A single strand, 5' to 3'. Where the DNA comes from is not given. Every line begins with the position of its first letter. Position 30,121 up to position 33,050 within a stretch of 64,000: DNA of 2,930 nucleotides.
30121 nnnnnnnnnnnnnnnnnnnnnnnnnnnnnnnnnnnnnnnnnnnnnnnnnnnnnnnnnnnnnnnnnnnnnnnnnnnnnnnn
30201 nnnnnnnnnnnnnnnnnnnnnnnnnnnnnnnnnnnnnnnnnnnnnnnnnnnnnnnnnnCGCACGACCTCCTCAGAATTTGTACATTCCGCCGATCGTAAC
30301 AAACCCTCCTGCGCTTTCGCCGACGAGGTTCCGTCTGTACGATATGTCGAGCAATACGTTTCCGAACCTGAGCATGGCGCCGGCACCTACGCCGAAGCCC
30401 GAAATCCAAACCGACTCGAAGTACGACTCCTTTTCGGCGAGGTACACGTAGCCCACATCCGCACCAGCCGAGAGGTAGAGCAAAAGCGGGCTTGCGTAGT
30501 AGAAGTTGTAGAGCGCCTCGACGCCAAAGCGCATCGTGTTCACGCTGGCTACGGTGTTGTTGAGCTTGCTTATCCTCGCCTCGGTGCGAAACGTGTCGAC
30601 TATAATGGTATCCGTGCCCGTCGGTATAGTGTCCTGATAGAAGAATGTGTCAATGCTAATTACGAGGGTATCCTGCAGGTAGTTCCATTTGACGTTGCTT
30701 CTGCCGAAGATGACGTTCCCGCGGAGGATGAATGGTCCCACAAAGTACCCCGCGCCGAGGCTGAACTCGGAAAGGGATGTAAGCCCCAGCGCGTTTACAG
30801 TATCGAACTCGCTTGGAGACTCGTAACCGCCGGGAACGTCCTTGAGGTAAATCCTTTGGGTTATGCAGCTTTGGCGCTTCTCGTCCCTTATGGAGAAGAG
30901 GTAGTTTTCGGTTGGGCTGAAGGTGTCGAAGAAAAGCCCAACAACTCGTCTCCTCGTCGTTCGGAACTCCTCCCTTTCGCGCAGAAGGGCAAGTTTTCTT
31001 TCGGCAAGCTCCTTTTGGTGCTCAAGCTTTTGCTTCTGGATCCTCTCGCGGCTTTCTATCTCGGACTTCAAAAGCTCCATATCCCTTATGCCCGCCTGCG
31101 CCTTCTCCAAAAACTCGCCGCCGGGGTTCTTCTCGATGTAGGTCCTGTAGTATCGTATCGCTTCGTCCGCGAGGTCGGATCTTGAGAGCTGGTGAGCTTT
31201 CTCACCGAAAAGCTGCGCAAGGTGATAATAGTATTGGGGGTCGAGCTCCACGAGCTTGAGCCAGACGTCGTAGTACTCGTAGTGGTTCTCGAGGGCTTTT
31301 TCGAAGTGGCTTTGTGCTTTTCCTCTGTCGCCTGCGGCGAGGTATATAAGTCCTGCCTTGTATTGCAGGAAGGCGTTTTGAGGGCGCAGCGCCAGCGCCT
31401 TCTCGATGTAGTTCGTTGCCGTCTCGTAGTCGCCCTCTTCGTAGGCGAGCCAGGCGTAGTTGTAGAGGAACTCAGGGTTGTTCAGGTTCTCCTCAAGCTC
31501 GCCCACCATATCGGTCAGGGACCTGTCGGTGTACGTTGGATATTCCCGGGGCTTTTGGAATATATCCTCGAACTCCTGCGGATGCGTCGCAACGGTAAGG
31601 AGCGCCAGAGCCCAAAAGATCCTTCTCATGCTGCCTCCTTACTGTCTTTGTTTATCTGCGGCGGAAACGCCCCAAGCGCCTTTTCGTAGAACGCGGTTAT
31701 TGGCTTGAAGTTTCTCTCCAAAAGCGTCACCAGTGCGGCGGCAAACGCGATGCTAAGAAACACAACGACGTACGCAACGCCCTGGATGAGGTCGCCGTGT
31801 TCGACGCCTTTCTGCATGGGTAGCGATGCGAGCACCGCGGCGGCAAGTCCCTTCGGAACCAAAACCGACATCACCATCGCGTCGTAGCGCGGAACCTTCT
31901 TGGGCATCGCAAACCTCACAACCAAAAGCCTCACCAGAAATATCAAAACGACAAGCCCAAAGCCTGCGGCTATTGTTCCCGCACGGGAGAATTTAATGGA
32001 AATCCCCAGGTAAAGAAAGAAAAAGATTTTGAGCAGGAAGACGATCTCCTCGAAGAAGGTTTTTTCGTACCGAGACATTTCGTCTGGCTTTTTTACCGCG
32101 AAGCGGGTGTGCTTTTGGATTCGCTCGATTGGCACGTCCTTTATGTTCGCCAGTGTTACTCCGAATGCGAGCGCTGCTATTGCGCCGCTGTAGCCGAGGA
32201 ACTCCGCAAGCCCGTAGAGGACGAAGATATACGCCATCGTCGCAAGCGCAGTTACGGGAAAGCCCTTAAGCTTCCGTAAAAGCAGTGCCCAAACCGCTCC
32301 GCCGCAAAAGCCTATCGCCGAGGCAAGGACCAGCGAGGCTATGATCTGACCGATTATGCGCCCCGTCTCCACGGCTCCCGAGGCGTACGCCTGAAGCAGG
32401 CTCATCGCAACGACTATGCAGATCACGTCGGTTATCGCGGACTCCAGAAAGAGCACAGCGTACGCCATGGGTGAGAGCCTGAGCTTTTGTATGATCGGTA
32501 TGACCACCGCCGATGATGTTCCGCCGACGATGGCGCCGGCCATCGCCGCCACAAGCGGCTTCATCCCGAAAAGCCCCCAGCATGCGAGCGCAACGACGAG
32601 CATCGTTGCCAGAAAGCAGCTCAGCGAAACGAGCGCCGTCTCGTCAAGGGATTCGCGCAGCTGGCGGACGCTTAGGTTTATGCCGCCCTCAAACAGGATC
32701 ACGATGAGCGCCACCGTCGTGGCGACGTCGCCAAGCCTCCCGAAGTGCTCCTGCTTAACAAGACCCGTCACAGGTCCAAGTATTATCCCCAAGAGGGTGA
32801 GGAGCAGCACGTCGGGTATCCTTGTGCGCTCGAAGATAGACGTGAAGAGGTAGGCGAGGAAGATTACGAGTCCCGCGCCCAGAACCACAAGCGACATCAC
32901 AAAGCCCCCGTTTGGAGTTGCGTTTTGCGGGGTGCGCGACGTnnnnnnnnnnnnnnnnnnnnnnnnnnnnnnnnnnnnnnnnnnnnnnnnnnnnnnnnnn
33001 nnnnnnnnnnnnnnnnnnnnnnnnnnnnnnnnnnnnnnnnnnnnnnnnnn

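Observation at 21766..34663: Ten-gene co-directional cluster coupling TldD/PmbA peptidases, a GT4 transferase, a PQQ lipoprotein, a 1010-aa T9SS cargo, two paralogous zinc-ribbon proteins, a TPR/beta-barrel OMP, a CPA antiporter and apgM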

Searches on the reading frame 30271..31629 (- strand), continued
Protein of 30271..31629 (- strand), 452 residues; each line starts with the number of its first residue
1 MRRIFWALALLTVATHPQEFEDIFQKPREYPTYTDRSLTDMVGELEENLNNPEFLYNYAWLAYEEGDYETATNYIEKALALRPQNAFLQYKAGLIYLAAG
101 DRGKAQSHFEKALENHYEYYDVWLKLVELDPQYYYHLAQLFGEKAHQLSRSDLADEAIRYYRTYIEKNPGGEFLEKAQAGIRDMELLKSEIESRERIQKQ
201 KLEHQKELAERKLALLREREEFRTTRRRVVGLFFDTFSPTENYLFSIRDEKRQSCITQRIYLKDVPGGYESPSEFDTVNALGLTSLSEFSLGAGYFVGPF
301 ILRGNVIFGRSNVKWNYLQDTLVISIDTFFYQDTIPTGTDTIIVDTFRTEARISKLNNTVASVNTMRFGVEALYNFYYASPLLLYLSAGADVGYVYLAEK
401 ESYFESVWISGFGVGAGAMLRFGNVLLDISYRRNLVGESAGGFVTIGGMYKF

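Call 38: search_protein_families(library=pfam, proteins=[L006:6332-8188:+, L006:8314-8739:+, L006:8785-9879:+, L011:1326-4373:+, L011:4424-5272:+, L011:5269-5811:+, L009:4876-5970:+, L009:5970-6698:+, L009:8122-8547:+, L009:8572-9630:+], max_evalue=0.001)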
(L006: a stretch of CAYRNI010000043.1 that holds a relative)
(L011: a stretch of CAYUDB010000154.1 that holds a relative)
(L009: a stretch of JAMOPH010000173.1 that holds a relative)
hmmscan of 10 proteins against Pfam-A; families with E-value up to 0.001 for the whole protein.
L006:6332-8188:+ (618 aa): 2 families
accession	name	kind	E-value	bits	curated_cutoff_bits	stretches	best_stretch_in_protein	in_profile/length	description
PF01103.29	Omp85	-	1.4e-53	182.9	24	1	301-605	1-315/325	Omp85 superfamily domain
PF07244.20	POTRA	-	7.9e-24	84.6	21.3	2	196-269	1-78/79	Surface antigen variable number repeat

L006:8314-8739:+ (141 aa): 1 family
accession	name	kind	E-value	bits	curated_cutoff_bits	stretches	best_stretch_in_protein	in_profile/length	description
PF02662.21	FlpD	-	5.1e-54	182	22.3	1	9-131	1-123/123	Methyl-viologen-reducing hydrogenase, delta subunit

L006:8785-9879:+ (364 aa): 7 families
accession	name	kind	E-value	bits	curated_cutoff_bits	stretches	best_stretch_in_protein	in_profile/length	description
PF13183.11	Fer4_8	-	1.7e-07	32.1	27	1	240-318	4-68/68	4Fe-4S dicluster domain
PF00037.32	Fer4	-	1.9e-05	24.7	21.1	1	302-318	6-22/24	4Fe-4S binding domain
PF13534.11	Fer4_17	-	2e-05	25.5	22.2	0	241-318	2-60/61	4Fe-4S dicluster domain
PF12837.12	Fer4_6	-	0.00012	22.3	25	1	299-318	4-23/24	4Fe-4S binding domain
PF12797.12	Fer4_2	-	0.00017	21.8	24.5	1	299-316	5-22/22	4Fe-4S binding domain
PF13237.11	Fer4_10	-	0.00056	20.2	25.5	0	238-315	6-53/53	4Fe-4S dicluster domain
PF12838.12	Fer4_7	-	0.00094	20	27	0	241-318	2-52/52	4Fe-4S dicluster domain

L011:1326-4373:+ (1015 aa): 9 families
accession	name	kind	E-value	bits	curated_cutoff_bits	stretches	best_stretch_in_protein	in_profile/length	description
PF13307.12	Helicase_C_2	-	5.7e-39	134.3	25.3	1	832-992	4-168/170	Helicase C-terminal domain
PF00929.31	RNase_T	-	1e-38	133.9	24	1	83-235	1-161/164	Exonuclease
PF00270.35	DEAD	-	5.3e-08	33.2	26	1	344-401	5-64/167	DEAD/DEAH box helicase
PF21762.3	DEDDh_C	-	6.3e-06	26.9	27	1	162-239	109-186/188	DNA polymerase III subunit epsilon-like, C-terminal domain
PF16473.11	Rv2179c-like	-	6.6e-06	26.4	27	1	83-242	3-177/177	3'-5' exoribonuclease Rv2179c-like domain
PF13482.12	RNase_H_2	-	0.00011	22.6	22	1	85-199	3-97/165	RNase_H superfamily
PF01612.26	DNA_pol_A_exo1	-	0.00011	22.5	23.6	0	152-216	66-126/173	3'-5' exonuclease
PF04851.21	ResIII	-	0.00014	22.3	22.5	0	334-399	3-70/164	Type III restriction enzyme, res subunit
PF06733.21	DEAD_2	-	0.00023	21.3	21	1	494-552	100-162/172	DEAD_2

L011:4424-5272:+ (282 aa): 1 family
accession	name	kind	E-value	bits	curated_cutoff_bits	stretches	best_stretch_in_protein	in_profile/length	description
PF01555.25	N6_N4_Mtase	-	3.3e-59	200.9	26.7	1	47-260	2-219/221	DNA methylase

L011:5269-5811:+ (180 aa): 0 families

L009:4876-5970:+ (364 aa): 4 families
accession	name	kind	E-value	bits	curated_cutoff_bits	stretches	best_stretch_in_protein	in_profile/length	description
PF13487.12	HD_5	-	9.2e-40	136.6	27.2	1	183-346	2-168/170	HD domain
PF00072.30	Response_reg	-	3.3e-30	104.9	30.2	1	19-128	1-110/111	Response regulator receiver domain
PF01966.28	HD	-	2.8e-21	76.4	22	1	197-317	3-116/116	HD domain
PF08668.18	HDOD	-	3e-05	24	22.9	1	197-267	97-177/196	HDOD domain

L009:5970-6698:+ (242 aa): 2 families
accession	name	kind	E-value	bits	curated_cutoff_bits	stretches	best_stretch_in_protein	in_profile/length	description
PF02616.19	SMC_ScpA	-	1.3e-33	117.3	24.6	1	26-236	1-229/232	Segregation and condensation protein ScpA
PF04824.21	Rad21_Rec8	-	5.9e-05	22.7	22.7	1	210-239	23-52/55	Conserved region of Rad21 / Rec8 like protein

L009:8122-8547:+ (141 aa): 1 family
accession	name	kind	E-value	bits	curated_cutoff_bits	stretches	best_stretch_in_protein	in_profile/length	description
PF02662.21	FlpD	-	1.1e-55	187.4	22.3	1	9-131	1-123/123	Methyl-viologen-reducing hydrogenase, delta subunit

L009:8572-9630:+ (352 aa): 8 families
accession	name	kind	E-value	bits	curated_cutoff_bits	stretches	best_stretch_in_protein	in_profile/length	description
PF12838.12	Fer4_7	-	6.5e-09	36.6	27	1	291-306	37-52/52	4Fe-4S dicluster domain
PF13183.11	Fer4_8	-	7.9e-09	36.4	27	1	227-306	3-68/68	4Fe-4S dicluster domain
PF00037.32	Fer4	-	8.2e-08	32.2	21.1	1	290-307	6-23/24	4Fe-4S binding domain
PF13237.11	Fer4_10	-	2.2e-05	24.7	25.5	1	224-303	4-53/53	4Fe-4S dicluster domain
PF12797.12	Fer4_2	-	5.2e-05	23.4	24.5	1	286-304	4-22/22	4Fe-4S binding domain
PF12837.12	Fer4_6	-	9.5e-05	22.6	25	1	287-307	4-24/24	4Fe-4S binding domain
PF13484.11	Fer4_16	-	0.00059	21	30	1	292-318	2-28/66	4Fe-4S double cluster binding domain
PF13187.11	Fer4_9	-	0.00063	20.2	27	0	228-306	1-51/52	4Fe-4S dicluster domain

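Call 60: list_cluster_members(proteins=[P0001, P0014, P0027, P0015, P0011])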
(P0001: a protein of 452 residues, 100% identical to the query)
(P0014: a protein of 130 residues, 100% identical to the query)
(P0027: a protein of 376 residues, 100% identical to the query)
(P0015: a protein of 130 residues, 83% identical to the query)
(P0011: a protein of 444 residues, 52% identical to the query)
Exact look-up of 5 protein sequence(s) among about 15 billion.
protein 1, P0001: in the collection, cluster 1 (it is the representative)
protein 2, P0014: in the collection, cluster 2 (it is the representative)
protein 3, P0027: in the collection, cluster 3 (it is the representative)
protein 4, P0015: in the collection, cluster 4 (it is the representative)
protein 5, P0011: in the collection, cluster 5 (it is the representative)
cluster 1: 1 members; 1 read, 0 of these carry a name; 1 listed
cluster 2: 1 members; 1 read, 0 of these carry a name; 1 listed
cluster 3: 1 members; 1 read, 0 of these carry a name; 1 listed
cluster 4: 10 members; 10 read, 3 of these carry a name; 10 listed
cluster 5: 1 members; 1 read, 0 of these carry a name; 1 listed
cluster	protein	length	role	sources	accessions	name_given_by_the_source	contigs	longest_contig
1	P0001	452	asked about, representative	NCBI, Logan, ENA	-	-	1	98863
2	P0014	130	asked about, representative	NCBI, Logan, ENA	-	-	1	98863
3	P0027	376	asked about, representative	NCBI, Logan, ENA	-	-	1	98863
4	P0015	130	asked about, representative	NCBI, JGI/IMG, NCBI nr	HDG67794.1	MAG TPA: hypothetical protein ENG11_01445 [candidate division Zixibacteria bacterium] | hypothetical protein [candidate division Zixibacteria bacterium]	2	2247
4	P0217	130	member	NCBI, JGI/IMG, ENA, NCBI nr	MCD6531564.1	hypothetical protein J7K99_03870 [bacterium] | hypothetical protein [bacterium]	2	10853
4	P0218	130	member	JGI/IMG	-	hypothetical protein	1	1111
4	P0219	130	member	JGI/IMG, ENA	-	-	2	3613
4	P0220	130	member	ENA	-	-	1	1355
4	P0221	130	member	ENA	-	-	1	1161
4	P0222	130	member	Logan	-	-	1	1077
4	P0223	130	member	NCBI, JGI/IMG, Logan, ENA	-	-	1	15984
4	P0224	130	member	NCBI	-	-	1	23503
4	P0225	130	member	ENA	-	-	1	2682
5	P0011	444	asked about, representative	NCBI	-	-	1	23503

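Call 63: find_encoding_contigs(protein=P0012, flank=10000, max_places=2)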
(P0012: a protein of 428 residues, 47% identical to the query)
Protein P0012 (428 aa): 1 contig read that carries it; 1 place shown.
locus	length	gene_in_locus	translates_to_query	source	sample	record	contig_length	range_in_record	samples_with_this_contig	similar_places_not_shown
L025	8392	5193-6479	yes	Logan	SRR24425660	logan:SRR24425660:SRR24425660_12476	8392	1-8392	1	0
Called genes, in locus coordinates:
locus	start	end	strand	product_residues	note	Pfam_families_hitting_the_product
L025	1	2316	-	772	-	?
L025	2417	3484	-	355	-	PF02547:Queuosine_synth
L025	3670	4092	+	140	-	PF02662:FlpD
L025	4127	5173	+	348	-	PF00037:Fer4 (faint), PF13183:Fer4_8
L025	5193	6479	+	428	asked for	PF07719:TPR_2 (faint), PF13181:TPR_8 (faint)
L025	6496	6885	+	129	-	-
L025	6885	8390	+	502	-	?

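Call 64: find_encoding_contigs(protein=P0009, flank=10000, max_places=2)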
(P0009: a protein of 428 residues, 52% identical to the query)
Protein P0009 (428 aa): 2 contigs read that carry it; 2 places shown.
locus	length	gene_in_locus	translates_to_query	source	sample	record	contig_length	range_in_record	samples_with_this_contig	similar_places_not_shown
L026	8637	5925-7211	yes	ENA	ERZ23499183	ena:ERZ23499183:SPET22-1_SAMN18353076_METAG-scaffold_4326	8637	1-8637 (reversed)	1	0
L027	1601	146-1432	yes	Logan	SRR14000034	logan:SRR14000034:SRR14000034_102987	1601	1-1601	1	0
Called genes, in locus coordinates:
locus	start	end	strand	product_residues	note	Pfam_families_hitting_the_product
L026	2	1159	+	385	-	?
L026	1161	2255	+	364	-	PF00072:Response_reg, PF13487:HD_5, PF01966:HD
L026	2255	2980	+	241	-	PF02616:SMC_ScpA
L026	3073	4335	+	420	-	PF00999:Na_H_Exchanger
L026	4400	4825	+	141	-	PF02662:FlpD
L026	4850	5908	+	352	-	PF12838:Fer4_7 (faint), PF00037:Fer4 (faint), PF13183:Fer4_8, PF13237:Fer4_10 (faint)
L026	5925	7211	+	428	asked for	PF13424:TPR_12 (faint), PF23300:HEAT_Nup120 (faint), PF00515:TPR_1 (faint), PF07719:TPR_2 (weak), PF13181:TPR_8 (faint), PF13428:TPR_14 (faint), PF13431:TPR_17 (faint), PF14559:TPR_19 (weak), +1 more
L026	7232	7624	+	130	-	-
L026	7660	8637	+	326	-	?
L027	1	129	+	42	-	?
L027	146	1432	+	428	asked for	PF13424:TPR_12 (faint), PF23300:HEAT_Nup120 (faint), PF00515:TPR_1 (faint), PF07719:TPR_2 (weak), PF13181:TPR_8 (faint), PF13428:TPR_14 (faint), PF13431:TPR_17 (faint), PF14559:TPR_19 (weak), +1 more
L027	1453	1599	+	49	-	?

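Call 82: search_protein_families(library=padloc, proteins=[window:30271-31629:-], max_evalue=0.001)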
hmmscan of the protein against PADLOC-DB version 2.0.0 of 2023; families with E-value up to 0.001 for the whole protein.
window:30271-31629:- (452 aa): 0 families

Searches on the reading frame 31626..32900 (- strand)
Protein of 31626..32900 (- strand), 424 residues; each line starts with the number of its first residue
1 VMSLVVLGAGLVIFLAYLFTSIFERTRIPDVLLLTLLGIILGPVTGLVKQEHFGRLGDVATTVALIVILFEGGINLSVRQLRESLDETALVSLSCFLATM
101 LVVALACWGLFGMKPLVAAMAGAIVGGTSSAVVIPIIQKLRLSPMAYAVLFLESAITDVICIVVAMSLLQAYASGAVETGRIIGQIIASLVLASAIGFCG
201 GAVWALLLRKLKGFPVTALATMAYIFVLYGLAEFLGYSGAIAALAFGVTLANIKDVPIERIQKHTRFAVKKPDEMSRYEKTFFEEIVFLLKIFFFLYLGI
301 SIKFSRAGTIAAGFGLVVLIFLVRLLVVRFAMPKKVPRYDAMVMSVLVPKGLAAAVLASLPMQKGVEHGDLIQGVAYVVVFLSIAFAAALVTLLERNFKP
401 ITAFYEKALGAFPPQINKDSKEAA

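Call 3: search_protein_families(library=pfam, proteins=[window:31626-32900:-], max_evalue=0.01)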
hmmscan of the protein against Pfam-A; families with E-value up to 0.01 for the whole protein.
window:31626-32900:- (424 aa): 1 family
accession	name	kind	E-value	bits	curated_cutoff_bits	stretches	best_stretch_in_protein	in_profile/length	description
PF00999.27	Na_H_Exchanger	-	5.4e-41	141.1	26.2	1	12-387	3-365/375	Sodium/hydrogen exchanger, transmembrane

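Call 4: search_protein_families(library=ncbifam, proteins=[window:31626-32900:-], max_evalue=0.01)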
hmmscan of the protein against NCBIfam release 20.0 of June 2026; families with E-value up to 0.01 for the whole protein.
window:31626-32900:- (424 aa): 5 families
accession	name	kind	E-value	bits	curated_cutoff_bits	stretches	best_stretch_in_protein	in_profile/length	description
NF003716.0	PRK05326.1-3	equivalog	2.9e-33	115.1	355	1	2-398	4-389/499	potassium/proton antiporter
NF003715.0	PRK05326.1-2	equivalog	2.4e-21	75.7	309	1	3-398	5-389/595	potassium/proton antiporter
TIGR00831.1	a_cpa1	equivalog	3.6e-13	48.9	279.6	1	21-326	15-310/525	Na+/H+ antiporter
NF003714.0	PRK05326.1-1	equivalog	1.4e-11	43.4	471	1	2-394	7-386/577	potassium/proton antiporter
TIGR00932.1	2a37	subfamily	7e-10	38.9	238.3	1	14-252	2-243/275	monovalent cation:proton antiporter-2 (CPA2) family protein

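Call 82: search_protein_families(library=padloc, proteins=[window:31626-32900:-], max_evalue=0.001)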
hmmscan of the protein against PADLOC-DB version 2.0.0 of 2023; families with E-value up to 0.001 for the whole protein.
window:31626-32900:- (424 aa): 0 families
